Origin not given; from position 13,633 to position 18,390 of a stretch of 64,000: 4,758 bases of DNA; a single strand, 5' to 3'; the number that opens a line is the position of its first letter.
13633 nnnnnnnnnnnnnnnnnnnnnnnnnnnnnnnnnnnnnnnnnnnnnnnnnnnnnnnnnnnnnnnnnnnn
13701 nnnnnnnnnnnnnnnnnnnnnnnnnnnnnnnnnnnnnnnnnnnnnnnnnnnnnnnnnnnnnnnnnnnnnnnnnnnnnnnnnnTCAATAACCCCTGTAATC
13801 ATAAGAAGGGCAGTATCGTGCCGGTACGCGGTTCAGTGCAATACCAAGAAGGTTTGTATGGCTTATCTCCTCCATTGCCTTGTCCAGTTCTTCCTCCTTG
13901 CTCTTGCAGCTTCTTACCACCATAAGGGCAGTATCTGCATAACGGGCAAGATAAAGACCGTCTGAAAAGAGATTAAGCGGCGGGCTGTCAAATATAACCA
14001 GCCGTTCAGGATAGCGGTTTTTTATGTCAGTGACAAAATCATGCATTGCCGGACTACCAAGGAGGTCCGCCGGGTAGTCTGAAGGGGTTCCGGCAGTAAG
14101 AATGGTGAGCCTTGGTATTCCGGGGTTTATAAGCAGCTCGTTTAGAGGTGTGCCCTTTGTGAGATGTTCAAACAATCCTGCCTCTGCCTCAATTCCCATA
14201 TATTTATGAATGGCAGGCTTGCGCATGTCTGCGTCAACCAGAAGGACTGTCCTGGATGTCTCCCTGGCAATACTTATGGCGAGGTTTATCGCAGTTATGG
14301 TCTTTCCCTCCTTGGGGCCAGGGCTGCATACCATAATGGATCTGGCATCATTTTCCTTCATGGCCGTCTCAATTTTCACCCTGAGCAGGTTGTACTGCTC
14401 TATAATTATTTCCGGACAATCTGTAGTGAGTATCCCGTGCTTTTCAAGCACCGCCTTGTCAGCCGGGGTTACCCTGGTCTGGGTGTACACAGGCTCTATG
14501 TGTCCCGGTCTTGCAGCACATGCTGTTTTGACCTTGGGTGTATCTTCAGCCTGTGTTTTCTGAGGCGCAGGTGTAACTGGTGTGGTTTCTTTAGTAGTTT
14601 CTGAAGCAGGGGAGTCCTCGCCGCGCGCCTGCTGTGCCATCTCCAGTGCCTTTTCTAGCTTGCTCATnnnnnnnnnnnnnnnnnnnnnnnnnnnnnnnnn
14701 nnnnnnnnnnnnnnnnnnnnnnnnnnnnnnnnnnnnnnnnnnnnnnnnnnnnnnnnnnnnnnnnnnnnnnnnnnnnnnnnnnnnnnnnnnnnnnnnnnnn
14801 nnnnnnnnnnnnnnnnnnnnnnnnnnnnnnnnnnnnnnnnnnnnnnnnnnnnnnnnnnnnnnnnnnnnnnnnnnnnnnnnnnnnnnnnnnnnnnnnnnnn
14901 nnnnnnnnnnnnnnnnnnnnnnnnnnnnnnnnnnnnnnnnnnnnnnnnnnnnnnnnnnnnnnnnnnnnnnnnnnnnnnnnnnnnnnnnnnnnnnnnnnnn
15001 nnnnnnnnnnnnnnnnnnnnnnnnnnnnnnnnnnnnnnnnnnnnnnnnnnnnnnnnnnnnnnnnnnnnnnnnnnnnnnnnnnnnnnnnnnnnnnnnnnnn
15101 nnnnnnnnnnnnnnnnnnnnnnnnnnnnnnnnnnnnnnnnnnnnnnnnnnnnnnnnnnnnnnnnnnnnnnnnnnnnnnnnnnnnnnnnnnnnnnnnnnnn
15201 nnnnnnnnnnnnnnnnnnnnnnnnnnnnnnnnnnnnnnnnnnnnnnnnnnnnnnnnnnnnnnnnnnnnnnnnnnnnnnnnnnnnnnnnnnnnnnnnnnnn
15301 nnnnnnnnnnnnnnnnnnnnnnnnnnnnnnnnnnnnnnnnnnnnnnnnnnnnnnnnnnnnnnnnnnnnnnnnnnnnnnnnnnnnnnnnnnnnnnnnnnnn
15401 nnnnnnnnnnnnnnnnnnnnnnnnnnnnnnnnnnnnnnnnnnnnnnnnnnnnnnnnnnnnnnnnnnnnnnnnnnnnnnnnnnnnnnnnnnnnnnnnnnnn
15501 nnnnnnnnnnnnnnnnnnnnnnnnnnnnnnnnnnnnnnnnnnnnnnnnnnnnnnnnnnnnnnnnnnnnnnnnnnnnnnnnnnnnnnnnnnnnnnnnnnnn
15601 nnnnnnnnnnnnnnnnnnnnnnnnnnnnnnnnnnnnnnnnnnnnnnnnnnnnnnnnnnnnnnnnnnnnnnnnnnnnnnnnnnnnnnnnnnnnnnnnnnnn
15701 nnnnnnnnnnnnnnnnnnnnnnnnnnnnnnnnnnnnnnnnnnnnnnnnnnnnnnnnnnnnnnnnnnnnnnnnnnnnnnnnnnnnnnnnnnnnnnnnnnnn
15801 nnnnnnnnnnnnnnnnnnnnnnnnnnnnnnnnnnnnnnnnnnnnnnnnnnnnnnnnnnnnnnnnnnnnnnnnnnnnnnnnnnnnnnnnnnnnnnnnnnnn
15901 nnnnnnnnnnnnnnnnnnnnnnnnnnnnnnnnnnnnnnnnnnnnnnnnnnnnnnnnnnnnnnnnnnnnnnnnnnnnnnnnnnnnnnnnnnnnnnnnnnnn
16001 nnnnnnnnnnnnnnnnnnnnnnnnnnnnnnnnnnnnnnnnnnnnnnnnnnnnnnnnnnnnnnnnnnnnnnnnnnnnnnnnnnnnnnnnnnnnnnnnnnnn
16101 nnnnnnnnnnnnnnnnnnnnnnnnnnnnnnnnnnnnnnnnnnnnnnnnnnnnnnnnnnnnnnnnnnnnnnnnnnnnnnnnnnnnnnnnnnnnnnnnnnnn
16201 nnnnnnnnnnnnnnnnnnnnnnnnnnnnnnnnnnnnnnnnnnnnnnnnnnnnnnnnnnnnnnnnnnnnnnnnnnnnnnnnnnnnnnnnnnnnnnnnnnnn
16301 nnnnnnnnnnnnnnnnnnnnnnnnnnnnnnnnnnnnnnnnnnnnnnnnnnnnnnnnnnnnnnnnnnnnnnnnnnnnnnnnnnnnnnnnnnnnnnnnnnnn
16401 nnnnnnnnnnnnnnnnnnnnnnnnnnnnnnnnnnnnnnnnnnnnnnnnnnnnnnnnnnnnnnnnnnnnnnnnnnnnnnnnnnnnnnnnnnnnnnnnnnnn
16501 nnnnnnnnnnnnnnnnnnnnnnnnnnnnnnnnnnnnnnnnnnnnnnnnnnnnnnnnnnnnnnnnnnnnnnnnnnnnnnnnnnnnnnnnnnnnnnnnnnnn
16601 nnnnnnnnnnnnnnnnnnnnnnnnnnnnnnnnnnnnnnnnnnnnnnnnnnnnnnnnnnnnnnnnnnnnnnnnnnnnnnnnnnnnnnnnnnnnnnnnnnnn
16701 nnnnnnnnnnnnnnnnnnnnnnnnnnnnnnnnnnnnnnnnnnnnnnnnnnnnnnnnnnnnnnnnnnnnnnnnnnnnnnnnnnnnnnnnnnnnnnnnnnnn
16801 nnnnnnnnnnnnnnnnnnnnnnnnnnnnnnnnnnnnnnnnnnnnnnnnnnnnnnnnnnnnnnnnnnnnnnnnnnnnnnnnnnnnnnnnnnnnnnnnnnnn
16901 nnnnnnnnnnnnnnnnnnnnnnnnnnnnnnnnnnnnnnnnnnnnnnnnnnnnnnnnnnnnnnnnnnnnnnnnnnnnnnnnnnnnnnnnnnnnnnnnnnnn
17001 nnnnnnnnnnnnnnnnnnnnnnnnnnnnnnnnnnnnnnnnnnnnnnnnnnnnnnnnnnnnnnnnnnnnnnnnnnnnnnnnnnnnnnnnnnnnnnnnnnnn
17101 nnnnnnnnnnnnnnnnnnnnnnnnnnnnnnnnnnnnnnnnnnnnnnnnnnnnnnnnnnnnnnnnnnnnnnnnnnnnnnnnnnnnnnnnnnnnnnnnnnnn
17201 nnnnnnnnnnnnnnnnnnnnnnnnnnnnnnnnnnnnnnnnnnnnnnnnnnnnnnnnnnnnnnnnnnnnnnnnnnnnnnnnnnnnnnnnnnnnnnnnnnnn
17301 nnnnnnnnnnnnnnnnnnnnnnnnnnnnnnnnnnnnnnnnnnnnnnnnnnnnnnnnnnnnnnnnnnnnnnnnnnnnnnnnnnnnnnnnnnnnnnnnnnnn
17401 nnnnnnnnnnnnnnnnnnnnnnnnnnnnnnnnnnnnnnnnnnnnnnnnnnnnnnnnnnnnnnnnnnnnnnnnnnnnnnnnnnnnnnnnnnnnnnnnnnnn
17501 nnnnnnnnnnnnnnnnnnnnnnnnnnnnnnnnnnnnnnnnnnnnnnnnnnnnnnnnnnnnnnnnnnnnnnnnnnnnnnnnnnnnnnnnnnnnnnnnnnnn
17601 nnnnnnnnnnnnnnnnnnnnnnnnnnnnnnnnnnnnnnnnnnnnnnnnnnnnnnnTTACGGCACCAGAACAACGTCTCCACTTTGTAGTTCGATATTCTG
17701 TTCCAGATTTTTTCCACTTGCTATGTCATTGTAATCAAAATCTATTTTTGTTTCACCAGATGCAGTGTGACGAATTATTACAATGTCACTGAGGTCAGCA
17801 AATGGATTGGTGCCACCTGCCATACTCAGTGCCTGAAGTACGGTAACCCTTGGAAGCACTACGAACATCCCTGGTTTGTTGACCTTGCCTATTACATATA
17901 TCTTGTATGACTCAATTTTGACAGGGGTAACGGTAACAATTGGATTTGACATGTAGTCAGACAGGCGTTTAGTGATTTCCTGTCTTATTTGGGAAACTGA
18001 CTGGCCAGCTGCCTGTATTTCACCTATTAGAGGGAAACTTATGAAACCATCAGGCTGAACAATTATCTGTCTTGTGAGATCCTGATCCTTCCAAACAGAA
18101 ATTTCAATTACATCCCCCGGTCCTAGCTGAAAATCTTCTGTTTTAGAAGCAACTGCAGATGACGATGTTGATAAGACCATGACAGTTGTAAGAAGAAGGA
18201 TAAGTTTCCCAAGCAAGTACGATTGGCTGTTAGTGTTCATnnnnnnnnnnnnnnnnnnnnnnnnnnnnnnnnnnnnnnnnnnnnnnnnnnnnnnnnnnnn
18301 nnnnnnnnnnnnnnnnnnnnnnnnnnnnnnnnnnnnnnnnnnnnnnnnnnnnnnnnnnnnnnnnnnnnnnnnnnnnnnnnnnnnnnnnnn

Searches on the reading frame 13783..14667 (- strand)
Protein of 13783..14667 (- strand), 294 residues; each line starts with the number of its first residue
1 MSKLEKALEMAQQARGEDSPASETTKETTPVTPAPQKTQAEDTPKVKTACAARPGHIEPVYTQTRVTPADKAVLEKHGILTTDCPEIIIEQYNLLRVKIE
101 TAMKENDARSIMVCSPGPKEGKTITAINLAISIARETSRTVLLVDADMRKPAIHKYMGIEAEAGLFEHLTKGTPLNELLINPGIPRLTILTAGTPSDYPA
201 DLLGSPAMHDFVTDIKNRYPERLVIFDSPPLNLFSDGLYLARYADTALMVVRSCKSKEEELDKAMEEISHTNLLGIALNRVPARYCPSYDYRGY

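Call 6: search_protein_families(library=pfam, proteins=[window:13783-14667:-], max_evalue=0.01)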
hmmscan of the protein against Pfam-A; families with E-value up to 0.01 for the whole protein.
window:13783-14667:- (294 aa): 3 families
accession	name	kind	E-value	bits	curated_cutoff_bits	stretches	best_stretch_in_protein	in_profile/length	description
PF13614.12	AAA_31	-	5.8e-06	26.8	27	1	121-235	14-133/177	AAA domain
PF01656.29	CbiA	-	5.9e-06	26.7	25.4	1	111-282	1-84/125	CobQ/CobB/MinD/ParA nucleotide binding domain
PF10609.15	ParA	-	0.0028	17.6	27.1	1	111-163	6-57/246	NUBPL iron-transfer P-loop NTPase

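Call 9: search_protein_families(library=ncbifam, proteins=[window:13783-14667:-], max_evalue=0.01)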
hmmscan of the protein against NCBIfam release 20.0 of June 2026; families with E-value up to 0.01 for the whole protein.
window:13783-14667:- (294 aa): 11 families
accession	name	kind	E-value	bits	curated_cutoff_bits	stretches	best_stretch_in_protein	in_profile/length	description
TIGR03018.1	pepcterm_TyrKin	hypoth_equivalog_domain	1.4e-55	187.8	230.65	1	86-279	9-207/207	XrtA-associated tyrosine autokinase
TIGR01007.1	eps_fam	subfamily_domain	2.8e-35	121.7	108.05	1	90-292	1-201/204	polysaccharide biosynthesis tyrosine autokinase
NF007350.0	PRK09841.1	equivalog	7.8e-23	80.5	1248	1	83-291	505-713/726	tyrosine-protein kinase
TIGR01005.1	eps_transp_fam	subfamily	1.9e-22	79.3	411.7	1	83-272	520-707/754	exopolysaccharide transport protein family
NF008568.0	PRK11519.1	equivalog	2e-22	79.1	1068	1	85-291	503-708/720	tyrosine-protein kinase Wzc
TIGR03029.1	EpsG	equivalog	4.9e-19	68.5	313.8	1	74-270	69-262/274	chain length determinant protein tyrosine kinase EpsG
TIGR01968.1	minD_bact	equivalog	0.00043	19.7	212.9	1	111-251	4-141/261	septum site-determining protein MinD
NF008669.0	PRK11670.1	equivalog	0.00049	19.1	348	1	95-162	95-160/369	iron-sulfur cluster carrier protein ApbC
NF041546.1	ParA_partition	equivalog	0.00057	19.5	180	0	121-154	12-44/203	ParA family partition ATPase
NF041136.1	MrpORP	equivalog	0.0015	17.9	450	1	110-163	7-59/365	iron-sulfur cluster carrier protein MrpORP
NF047398.1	AAA_KGGVGR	domain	0.0033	17.8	90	1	121-170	15-66/190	KGGVGR-motif variant AAA ATPase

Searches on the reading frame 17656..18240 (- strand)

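Call 6: search_protein_families(library=pfam, proteins=[window:17656-18240:-], max_evalue=0.01)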
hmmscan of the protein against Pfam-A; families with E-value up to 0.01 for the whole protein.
window:17656-18240:- (194 aa): 3 families
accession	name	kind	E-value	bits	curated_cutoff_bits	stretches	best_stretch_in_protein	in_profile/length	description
PF02563.21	Poly_export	-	3.5e-26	91.6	28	1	33-105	3-75/77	Polysaccharide biosynthesis/export protein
PF22461.2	SLBB_2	-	5.8e-13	49.2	27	1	113-193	2-79/79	SLBB domain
PF10531.15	SLBB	-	1.1e-11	44.8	27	1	113-166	1-52/55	SLBB domain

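Call 9: search_protein_families(library=ncbifam, proteins=[window:17656-18240:-], max_evalue=0.01)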
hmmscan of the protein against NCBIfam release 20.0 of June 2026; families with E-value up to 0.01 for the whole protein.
window:17656-18240:- (194 aa): 5 families
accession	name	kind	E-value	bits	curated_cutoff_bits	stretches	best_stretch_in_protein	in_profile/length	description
TIGR03027.2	pepcterm_export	equivalog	4.5e-41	140.3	180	1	36-194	2-165/169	XrtA/PEP-CTERM system exopolysaccharide export protein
NF041843.1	EpsY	equivalog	8e-32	110.2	320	1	31-193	47-210/211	exopolysaccharide export protein EpsY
TIGR03028.1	EpsE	equivalog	8.4e-30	103.8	262.65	1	36-193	1-159/239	polysaccharide export protein EpsE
NF011658.0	PRK15078.1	subfamily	1.7e-26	92.9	333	1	35-194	83-250/380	polysaccharide export protein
NF011722.0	PRK15175.1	equivalog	0.0001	21.2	456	1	57-111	103-157/355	Vi polysaccharide ABC transporter protein VexA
